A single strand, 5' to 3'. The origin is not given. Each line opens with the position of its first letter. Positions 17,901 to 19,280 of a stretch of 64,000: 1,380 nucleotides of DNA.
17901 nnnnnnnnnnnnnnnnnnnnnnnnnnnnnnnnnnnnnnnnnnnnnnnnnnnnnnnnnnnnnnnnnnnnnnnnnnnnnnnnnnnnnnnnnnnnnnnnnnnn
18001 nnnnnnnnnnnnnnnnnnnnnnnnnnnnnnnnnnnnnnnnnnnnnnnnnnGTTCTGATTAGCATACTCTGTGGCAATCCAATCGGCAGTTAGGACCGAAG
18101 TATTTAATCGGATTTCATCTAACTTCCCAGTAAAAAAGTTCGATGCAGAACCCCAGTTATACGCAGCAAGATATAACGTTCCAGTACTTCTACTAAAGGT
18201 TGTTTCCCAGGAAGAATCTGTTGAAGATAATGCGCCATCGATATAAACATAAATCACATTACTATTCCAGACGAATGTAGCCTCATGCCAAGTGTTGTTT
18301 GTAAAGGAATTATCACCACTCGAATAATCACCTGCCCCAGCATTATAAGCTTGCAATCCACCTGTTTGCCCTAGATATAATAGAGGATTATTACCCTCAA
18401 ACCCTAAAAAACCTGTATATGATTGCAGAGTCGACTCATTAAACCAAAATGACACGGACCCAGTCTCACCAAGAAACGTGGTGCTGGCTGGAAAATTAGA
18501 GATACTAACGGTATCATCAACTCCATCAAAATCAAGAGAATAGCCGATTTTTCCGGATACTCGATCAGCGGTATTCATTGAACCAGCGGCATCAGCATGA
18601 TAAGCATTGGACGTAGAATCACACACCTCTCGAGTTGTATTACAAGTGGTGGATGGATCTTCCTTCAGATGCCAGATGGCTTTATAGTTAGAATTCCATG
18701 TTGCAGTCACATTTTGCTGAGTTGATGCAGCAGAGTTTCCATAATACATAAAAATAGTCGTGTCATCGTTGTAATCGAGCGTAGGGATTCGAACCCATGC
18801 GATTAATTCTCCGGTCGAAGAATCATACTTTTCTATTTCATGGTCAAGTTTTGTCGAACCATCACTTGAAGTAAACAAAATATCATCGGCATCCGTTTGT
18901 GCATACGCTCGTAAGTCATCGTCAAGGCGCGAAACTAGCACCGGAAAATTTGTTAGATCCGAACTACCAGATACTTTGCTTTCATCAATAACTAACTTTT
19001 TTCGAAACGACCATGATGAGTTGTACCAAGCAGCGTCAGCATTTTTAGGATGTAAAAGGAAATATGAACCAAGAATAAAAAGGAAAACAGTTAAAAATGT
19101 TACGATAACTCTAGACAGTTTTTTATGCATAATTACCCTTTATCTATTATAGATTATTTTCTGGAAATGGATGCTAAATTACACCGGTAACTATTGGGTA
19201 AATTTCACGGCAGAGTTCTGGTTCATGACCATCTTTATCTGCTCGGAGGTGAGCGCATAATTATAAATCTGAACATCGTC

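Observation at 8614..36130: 27.5-kb co-oriented array of five giant paralogous LamG/ConA-repeat surface proteins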

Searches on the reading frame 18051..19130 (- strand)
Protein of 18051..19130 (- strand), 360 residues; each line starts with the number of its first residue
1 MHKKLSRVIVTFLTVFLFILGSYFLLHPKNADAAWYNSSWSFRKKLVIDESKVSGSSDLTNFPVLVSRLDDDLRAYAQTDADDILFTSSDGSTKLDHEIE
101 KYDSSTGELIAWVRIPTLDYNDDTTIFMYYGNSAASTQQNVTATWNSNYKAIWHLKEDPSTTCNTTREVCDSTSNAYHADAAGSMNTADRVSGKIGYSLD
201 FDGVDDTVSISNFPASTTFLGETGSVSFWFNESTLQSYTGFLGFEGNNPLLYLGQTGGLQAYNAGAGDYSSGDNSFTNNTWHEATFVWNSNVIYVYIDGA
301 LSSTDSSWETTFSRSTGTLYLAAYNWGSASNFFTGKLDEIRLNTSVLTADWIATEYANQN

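Call 32: find_homologous_proteins(query=window:18051-19130:-, max_evalue=0.00001)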
Query window:18051-19130:- (360 aa): 855 proteins with E <= 0.00001 among 5398 candidates; the best 120 are listed.
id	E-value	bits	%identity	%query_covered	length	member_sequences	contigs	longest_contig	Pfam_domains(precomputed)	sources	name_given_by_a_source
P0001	5.8e-81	291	34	89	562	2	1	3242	PF13385.14,PF10102.15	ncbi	ncbi:MAG: DUF2341 domain-containing protein, partial [Candidatus Heimdallarchaeota archaeon]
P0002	2.4e-74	269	35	93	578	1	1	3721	PF13385.14,PF10102.15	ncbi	ncbi:MAG: DUF2341 domain-containing protein, partial [Promethearchaeota archaeon]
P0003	4.5e-72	261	34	89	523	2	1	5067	PF07953.21,PF13385.14,PF10102.15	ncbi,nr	ncbi:MAG: DUF2341 domain-containing protein, partial [Gammaproteobacteria bacterium]|nr:DUF2341 doma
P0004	2.9e-71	259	36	94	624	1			PF13385.14,PF10102.15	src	-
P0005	3.9e-71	258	34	91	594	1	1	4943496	PF13385.14,PF10102.15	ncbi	ncbi:MAG: DUF2341 domain-containing protein, partial [Candidatus Heimdallarchaeota archaeon]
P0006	6.8e-71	258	34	91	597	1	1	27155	PF13385.14,PF10102.15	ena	-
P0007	3.8e-70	255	45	54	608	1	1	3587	PF13385.14,PF10102.15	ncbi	ncbi:MAG: DUF2341 domain-containing protein, partial [Candidatus Kariarchaeaceae archaeon]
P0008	3.8e-67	245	46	49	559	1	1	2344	PF13385.14,PF10102.15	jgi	jgi:hypothetical protein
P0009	7.5e-67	244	32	93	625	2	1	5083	PF13385.14,PF10102.15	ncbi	ncbi:MAG: DUF2341 domain-containing protein, partial [Candidatus Hermodarchaeota archaeon]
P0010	3.9e-66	242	33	92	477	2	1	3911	PF13385.14,PF10102.15,PF02210.32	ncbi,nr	ncbi:MAG: DUF2341 domain-containing protein, partial [Acidimicrobiia bacterium]|nr:DUF2341 domain-co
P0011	7.7e-66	241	30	91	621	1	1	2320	PF13385.14,PF10102.15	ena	-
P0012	6.6e-65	238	41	97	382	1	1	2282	PF13385.14,PF10102.15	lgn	-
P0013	3.9e-64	235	40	91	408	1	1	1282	PF13385.14,PF10102.15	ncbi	ncbi:MAG: DUF2341 domain-containing protein, partial [Planctomycetota bacterium]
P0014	1.3e-63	234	33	89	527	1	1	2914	PF13385.14,PF10102.15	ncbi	ncbi:hypothetical protein D1BOALGB6SA_1054, partial [Olavius sp. associated proteobacterium Delta 1]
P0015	1.5e-63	233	39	100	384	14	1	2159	PF13385.14,PF10102.15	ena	-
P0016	1.8e-63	233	42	91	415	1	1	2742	PF13385.14,PF10102.15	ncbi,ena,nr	ncbi:MAG: DUF2341 domain-containing protein [Candidatus Omnitrophica bacterium]|nr:DUF2341 domain-co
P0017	2.9e-63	232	34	100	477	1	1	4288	PF13385.14,PF10102.15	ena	-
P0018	2.2e-62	230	38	98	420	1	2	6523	PF13385.14,PF10102.15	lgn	-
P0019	2.4e-62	229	32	93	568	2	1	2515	PF13385.14,PF10102.15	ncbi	ncbi:MAG: DUF2341 domain-containing protein, partial [Candidatus Thorarchaeota archaeon]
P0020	4.4e-62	229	39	93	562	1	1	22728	PF13385.14,PF10102.15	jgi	jgi:hypothetical protein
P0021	6.4e-62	228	34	89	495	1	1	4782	PF07953.21,PF13385.14,PF10102.15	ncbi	ncbi:MAG: DUF2341 domain-containing protein, partial [Promethearchaeota archaeon]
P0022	8.6e-62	228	34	91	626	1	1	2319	PF13385.14,PF10102.15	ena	-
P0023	9.3e-62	227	33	93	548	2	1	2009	PF13385.14,PF10102.15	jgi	jgi:hypothetical protein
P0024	1.7e-61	227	40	94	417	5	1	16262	PF07953.21,PF13385.14,PF10102.15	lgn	-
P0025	2.7e-61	226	37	77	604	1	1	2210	PF13385.14,PF10102.15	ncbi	ncbi:hypothetical protein ES703_96495 [subsurface metagenome]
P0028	2.9e-60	223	39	95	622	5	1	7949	PF13385.14,PF07790.17,PF10102.15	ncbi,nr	ncbi:MAG: DUF2341 domain-containing protein [Methanoregula sp.]|nr:DUF2341 domain-containing protein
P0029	1.4e-59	220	38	99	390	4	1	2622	PF13385.14,PF10102.15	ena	-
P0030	1.5e-59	220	38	100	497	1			PF13385.14,PF10102.15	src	-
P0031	2.0e-59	220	41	91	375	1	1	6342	PF13385.14,PF10102.15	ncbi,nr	ncbi:MAG: hypothetical protein DMD82_09345 [Candidatus Rokuibacteriota bacterium]|nr:MAG: hypothetic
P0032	2.7e-59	219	31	91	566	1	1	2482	PF13385.14,PF10102.15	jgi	jgi:hypothetical protein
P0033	3.1e-59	219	37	89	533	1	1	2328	PF07953.21,PF13385.14,PF10102.15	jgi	jgi:hypothetical protein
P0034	1.3e-58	217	38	94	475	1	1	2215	PF13385.14,PF10102.15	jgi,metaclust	metaclust:\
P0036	4.6e-58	215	39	99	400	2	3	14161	PF13385.14,PF10102.15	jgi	jgi:hypothetical protein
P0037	8.0e-58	215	40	96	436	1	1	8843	PF13385.14,PF10102.15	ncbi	ncbi:MAG: DUF2341 domain-containing protein, partial [Planctomycetota bacterium]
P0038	8.9e-58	214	33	90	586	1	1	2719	PF13385.14,PF10102.15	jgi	jgi:hypothetical protein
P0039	9.3e-58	214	42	91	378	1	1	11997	PF13385.14,PF10102.15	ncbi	-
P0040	1.0e-57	214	38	99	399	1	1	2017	PF13385.14,PF10102.15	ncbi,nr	ncbi:DUF2341 domain-containing protein, partial [Candidatus Parcubacteria bacterium]|nr:DUF2341 doma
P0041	1.4e-57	214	42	87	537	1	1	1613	PF07953.21,PF13385.14,PF10102.15,PF02210.32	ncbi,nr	ncbi:MAG: DUF2341 domain-containing protein, partial [Thermoplasmata archaeon]|nr:DUF2341 domain-con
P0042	1.9e-57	213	38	92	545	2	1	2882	PF13385.14,PF10102.15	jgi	jgi:hypothetical protein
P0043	1.9e-57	213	38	99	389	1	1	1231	PF13385.14,PF10102.15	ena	-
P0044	2.4e-57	213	39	95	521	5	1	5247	PF00801.27,PF13385.14,PF10102.15,PF18911.7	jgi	jgi:PKD repeat protein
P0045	1.5e-56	210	38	97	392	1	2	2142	PF13385.14,PF10102.15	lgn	-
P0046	2.6e-56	210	39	91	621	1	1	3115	PF13385.14,PF10102.15,PF05345.19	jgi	jgi:hypothetical protein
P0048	2.9e-56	209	39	94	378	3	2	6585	PF13385.14,PF10102.15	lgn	-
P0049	3.5e-56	209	33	80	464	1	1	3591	PF13385.14,PF10102.15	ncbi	ncbi:MAG: DUF2341 domain-containing protein, partial [Candidatus Hodarchaeota archaeon]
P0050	3.7e-56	209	39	94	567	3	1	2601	PF13385.14,PF10102.15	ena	-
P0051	4.1e-56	209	37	99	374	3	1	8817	PF13385.14,PF10102.15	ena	-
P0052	5.1e-56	209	38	94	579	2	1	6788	PF07953.21,PF13385.14,PF10102.15,PF02210.32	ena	-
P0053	7.7e-56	208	36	100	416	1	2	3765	PF13385.14,PF10102.15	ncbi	-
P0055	9.9e-56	208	39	91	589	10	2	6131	PF13385.14,PF10102.15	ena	-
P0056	1.1e-55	208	40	91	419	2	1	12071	PF13385.14,PF10102.15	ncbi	ncbi:MAG: hypothetical protein CO183_02715, partial [Candidatus Zambryskibacteria bacterium CG_4_9_1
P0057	1.2e-55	207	36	91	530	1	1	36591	PF07953.21,PF13287.13,PF13385.14,PF13290.14,PF10102.15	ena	-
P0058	2.0e-55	207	39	97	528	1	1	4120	PF13385.14,PF10102.15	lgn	-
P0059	2.1e-55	207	39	91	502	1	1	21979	PF07963.18,PF13385.14,PF10102.15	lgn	-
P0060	2.5e-55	206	39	91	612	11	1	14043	PF00801.27,PF13385.14,PF07790.17,PF10102.15,PF18911.7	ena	-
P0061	2.8e-55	206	35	79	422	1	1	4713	PF13385.14,PF10102.15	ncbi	-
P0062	3.2e-55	206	38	91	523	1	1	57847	PF07953.21,PF13385.14,PF10102.15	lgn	-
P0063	3.6e-55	206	33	91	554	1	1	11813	PF13385.14,PF10102.15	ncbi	ncbi:MAG: DUF2341 domain-containing protein, partial [Candidatus Hodarchaeota archaeon]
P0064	4.8e-55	205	33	90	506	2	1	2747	PF13385.14,PF10102.15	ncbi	ncbi:hypothetical protein D1BOALGB6SA_3117, partial [Olavius sp. associated proteobacterium Delta 1]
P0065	6.6e-55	205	37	91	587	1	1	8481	PF13385.14,PF10102.15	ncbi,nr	ncbi:MAG: DUF2341 domain-containing protein, partial [Methanomicrobiales archaeon]|nr:DUF2341 domain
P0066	6.8e-55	205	36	91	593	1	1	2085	PF13385.14,PF10102.15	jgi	jgi:hypothetical protein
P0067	7.2e-55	205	32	93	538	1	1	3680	PF07953.21,PF13385.14,PF10102.15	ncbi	ncbi:MAG: DUF2341 domain-containing protein [Candidatus Hermodarchaeota archaeon]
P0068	1.2e-54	204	33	79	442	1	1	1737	PF13385.14,PF10102.15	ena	-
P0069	1.2e-54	204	35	94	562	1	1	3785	PF13385.14,PF10102.15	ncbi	ncbi:MAG: DUF2341 domain-containing protein, partial [Promethearchaeota archaeon]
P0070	1.3e-54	204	38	93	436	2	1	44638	PF13385.14,PF10102.15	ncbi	-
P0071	2.7e-54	203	38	64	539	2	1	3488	PF13385.14,PF10102.15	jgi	jgi:hypothetical protein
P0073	5.1e-54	202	39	97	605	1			PF13385.14,PF10102.15,PF02210.32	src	-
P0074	5.4e-54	202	38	99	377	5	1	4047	PF13385.14,PF10102.15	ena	-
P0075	5.6e-54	202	39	93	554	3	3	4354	PF13385.14,PF10102.15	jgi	jgi:hypothetical protein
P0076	9.7e-54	201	47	41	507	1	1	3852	PF07953.21,PF13385.14,PF10102.15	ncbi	ncbi:MAG: DUF2341 domain-containing protein, partial [Candidatus Hermodarchaeota archaeon]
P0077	1.1e-53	201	39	97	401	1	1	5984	PF13385.14,PF10102.15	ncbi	-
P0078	1.3e-53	201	37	92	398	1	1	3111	PF07953.21,PF13385.14,PF10102.15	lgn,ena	-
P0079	1.9e-53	200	38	100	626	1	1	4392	PF13385.14,PF10102.15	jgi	jgi:hypothetical protein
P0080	2.0e-53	200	38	92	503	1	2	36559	PF07963.18,PF13385.14,PF10102.15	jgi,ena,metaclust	metaclust:\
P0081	2.3e-53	200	39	93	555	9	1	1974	PF13385.14,PF10102.15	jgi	jgi:hypothetical protein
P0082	2.7e-53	200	39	91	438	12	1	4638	PF13385.14,PF10102.15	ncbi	ncbi:MAG: DUF2341 domain-containing protein, partial [Methanoregula sp.]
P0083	2.9e-53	200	37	92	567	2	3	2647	PF13385.14,PF18962.8,PF10102.15,PF13860.13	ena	-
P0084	4.9e-53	199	44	50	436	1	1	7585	PF13385.14,PF10102.15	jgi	-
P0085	5.1e-53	199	38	89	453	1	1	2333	PF13385.14,PF10102.15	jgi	-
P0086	5.2e-53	199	38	95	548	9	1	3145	PF07790.17,PF10102.15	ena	-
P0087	1.0e-52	198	39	94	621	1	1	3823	PF13385.14,PF10102.15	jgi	-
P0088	1.4e-52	197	38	96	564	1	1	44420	PF13385.14,PF18962.8,PF10102.15,PF13860.13,PF02210.32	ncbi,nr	ncbi:MAG: DUF2341 domain-containing protein [Candidatus Cloacimonetes bacterium]|nr:DUF2341 domain-c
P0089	1.5e-52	197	39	93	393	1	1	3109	PF13385.14,PF10102.15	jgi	-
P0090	1.8e-52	197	37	92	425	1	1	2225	PF13385.14,PF10102.15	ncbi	ncbi:MAG: DUF2341 domain-containing protein, partial [Acidimicrobiia bacterium]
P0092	3.3e-52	196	38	91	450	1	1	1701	PF07963.18,PF13385.14,PF10102.15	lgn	-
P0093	4.4e-52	196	40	88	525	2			PF07953.21,PF13385.14,PF10102.15,PF02210.32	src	-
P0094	8.3e-52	195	40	84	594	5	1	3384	PF13385.14,PF10102.15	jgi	jgi:hypothetical protein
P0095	1.1e-51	194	35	94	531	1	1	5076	PF13385.14,PF10102.15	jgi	jgi:hypothetical protein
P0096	1.3e-51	194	33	90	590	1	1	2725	PF13385.14,PF10102.15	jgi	jgi:hypothetical protein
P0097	1.4e-51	194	34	99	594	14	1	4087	PF13385.14,PF10102.15,PF02210.32,PF00054.31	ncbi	-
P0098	1.6e-51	194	35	93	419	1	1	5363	PF13385.14,PF10102.15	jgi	jgi:hypothetical protein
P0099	1.7e-51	194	34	96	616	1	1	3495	PF13385.14,PF18962.8,PF10102.15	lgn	-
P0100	2.9e-51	193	39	90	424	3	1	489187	PF13385.14,PF10102.15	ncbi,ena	-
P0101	3.1e-51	193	37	93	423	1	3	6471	PF13385.14,PF10102.15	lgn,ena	-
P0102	3.4e-51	193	38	91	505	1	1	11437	PF13385.14,PF10102.15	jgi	jgi:hypothetical protein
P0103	5.2e-51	192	35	100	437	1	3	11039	PF13385.14,PF10102.15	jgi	jgi:hypothetical protein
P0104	6.3e-51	192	37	100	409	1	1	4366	PF13385.14,PF10102.15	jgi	jgi:hypothetical protein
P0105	9.8e-51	191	37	99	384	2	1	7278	PF13385.14,PF10102.15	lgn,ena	-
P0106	1.1e-50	191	34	96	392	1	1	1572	PF13385.14,PF10102.15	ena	-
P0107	1.6e-50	191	36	99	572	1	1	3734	PF13585.13,PF13385.14,PF18962.8,PF10102.15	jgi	jgi:hypothetical protein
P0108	1.7e-50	190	38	90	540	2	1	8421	PF13385.14,PF10102.15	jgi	jgi:hypothetical protein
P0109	1.9e-50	190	39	92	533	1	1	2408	PF13385.14,PF10102.15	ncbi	-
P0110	2.0e-50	190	36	90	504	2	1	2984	PF00801.27,PF13385.14,PF10102.15,PF18911.7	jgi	jgi:PKD repeat protein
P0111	2.2e-50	190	32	90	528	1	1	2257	PF13385.14,PF10102.15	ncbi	ncbi:MAG: DUF2341 domain-containing protein, partial [Candidatus Kariarchaeaceae archaeon]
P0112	2.9e-50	190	38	91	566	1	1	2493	PF13385.14,PF10102.15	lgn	-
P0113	3.4e-50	189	39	99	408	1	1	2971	PF13385.14,PF10102.15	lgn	-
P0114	3.4e-50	189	37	99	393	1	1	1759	PF13385.14,PF10102.15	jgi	jgi:hypothetical protein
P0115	3.6e-50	189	38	91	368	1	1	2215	PF13385.14,PF10102.15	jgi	jgi:hypothetical protein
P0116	6.9e-50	188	37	89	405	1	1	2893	PF13385.14,PF10102.15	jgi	jgi:hypothetical protein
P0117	1.0e-49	188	32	89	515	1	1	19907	PF13385.14,PF10102.15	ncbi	ncbi:MAG: DUF2341 domain-containing protein, partial [Candidatus Thorarchaeota archaeon]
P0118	1.1e-49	188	35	99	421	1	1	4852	PF13385.14,PF10102.15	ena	-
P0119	1.5e-49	187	38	89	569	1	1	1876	PF13385.14,PF10102.15,PF05345.19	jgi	jgi:hypothetical protein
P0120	1.9e-49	187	38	91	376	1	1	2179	PF13385.14,PF10102.15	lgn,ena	-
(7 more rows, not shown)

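Call 43: predict_structure(alignment_id=A2)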
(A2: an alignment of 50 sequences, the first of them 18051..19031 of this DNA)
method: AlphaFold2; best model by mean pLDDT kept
length: 327 residues; sequences in the alignment: 50
mean_pLDDT: 89.3   pTM: 0.89
mean pLDDT of the five models: 89.3, 89.2, 89.0, 89.0, 88.9
residues with pLDDT >= 90: 233; 70-90: 56; 50-70: 37; < 50: 1
segments of 3 or more residues with pLDDT < 50: none
pLDDT, mean of each block of 10 residues (from residue 1): 80 96 97 97 98 96 97 98 98 97 96 95 96 93 95 97 96 93 65 94 77 68 68 66 87 91 93 77 83 80 96 96 94
secondary structure, 60 per line:
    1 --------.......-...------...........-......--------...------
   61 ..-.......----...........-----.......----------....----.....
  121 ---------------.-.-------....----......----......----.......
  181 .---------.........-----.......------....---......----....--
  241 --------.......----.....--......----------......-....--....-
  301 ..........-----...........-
elements in order: E9-15 E26-36 H38-43 E52-54 E64-70 E75-85 E91-97 H108-111 E116-120 E146-149 E157-159 E164-169 E174-181 E191-199 E205-211 E218-221 E225-230 E235-238 E249-255 E260-264 E267-272 E283-288 E290-293 E296-299 E301-310 H316-326

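Call 45: fold_search(model_id=the predicted structure, library=pdb)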
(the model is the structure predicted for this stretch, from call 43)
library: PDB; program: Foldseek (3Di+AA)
matches with E <= 10: 1228; with E <= 0.001: 251
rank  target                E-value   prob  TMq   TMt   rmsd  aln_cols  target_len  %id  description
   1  5ho2                  8.6e-11  1.00  0.51  0.22  15.0       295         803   15  Crystal structure of AbnA (open conformation), a GH43 extracellular arabinanase from Geobacillus stearothermophilus (released 2017-02-01)
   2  5ho0                  9.9e-10  1.00  0.47  0.21  15.6       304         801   17  Crystal structure of AbnA (closed conformation), a GH43 extracellular arabinanase from Geobacillus stearothermophilus (released 2017-02-01)
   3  5hon_A                1.2e-09  1.00  0.51  0.78   4.0       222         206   19  Structure of Domain 4 of AbnA, a GH43 extracellular arabinanase from Geobacillus stearothermophilus, in complex with a (released 2017-02-01)
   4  5hp6                  1.6e-09  1.00  0.50  0.21  15.7       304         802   16  Structure of AbnA, a GH43 extracellular arabinanase from Geobacillus stearothermophilus (a new conformational state) (released 2017-02-01)
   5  3b69                  1.7e-08  1.00  0.47  0.26  15.2       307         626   13  T cruzi Trans-sialidase complex with benzoylated NANA derivative (released 2008-05-13)
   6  1ms0_A                3.8e-08  1.00  0.48  0.27  15.4       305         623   12  Monoclinic form of Trypanosoma cruzi trans-sialidase, in complex with 3-deoxy-2,3-dehydro-N-acetylneuraminic acid (DAN (released 2003-03-25)
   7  1ms8_B                4.2e-08  1.00  0.47  0.26  15.3       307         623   13  Triclinic form of Trypanosoma cruzi trans-sialidase, in complex with 3-deoxy-2,3-dehydro-N-acetylneuraminic acid (DANA (released 2003-03-25)
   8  3pjq_A                4.7e-08  1.00  0.47  0.26  14.1       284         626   13  Trypanosoma cruzi trans-sialidase-like inactive isoform (including the natural mutation Tyr342His) in complex with lac (released 2011-06-08)
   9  1ms1_A                5.9e-08  1.00  0.48  0.27  13.7       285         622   12  Monoclinic form of Trypanosoma cruzi trans-sialidase, in complex with 3-deoxy-2,3-dehydro-N-acetylneuraminic acid (DAN (released 2003-03-25)
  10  1ms5_A                5.9e-08  1.00  0.47  0.26  15.4       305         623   13  Triclinic form of Trypanosoma cruzi trans-sialidase, soaked with N-acetylneuraminyl-a-2,3-thio-galactoside (NA-S-Gal) (released 2003-03-25)
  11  3opz_A                6.5e-08  1.00  0.48  0.27  15.3       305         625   13  Crystal structure of trans-sialidase in complex with the Fab fragment of a neutralizing monoclonal IgG antibody (released 2011-11-09)
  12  1ms9_A                7.7e-08  1.00  0.48  0.27  14.7       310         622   12  Triclinic form of Trypanosoma cruzi trans-sialidase, in complex with lactose (released 2003-03-25)
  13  1s0i_A                8.1e-08  1.00  0.47  0.26  14.4       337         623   13  Trypanosoma cruzi trans-sialidase in complex with sialyl-lactose (Michaelis complex) (released 2004-05-18)
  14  1ms8_A                1.3e-07  1.00  0.47  0.26  15.0       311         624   13  Triclinic form of Trypanosoma cruzi trans-sialidase, in complex with 3-deoxy-2,3-dehydro-N-acetylneuraminic acid (DANA (released 2003-03-25)
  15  1ms5_B                1.3e-07  1.00  0.48  0.27  14.7       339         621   12  Triclinic form of Trypanosoma cruzi trans-sialidase, soaked with N-acetylneuraminyl-a-2,3-thio-galactoside (NA-S-Gal) (released 2003-03-25)
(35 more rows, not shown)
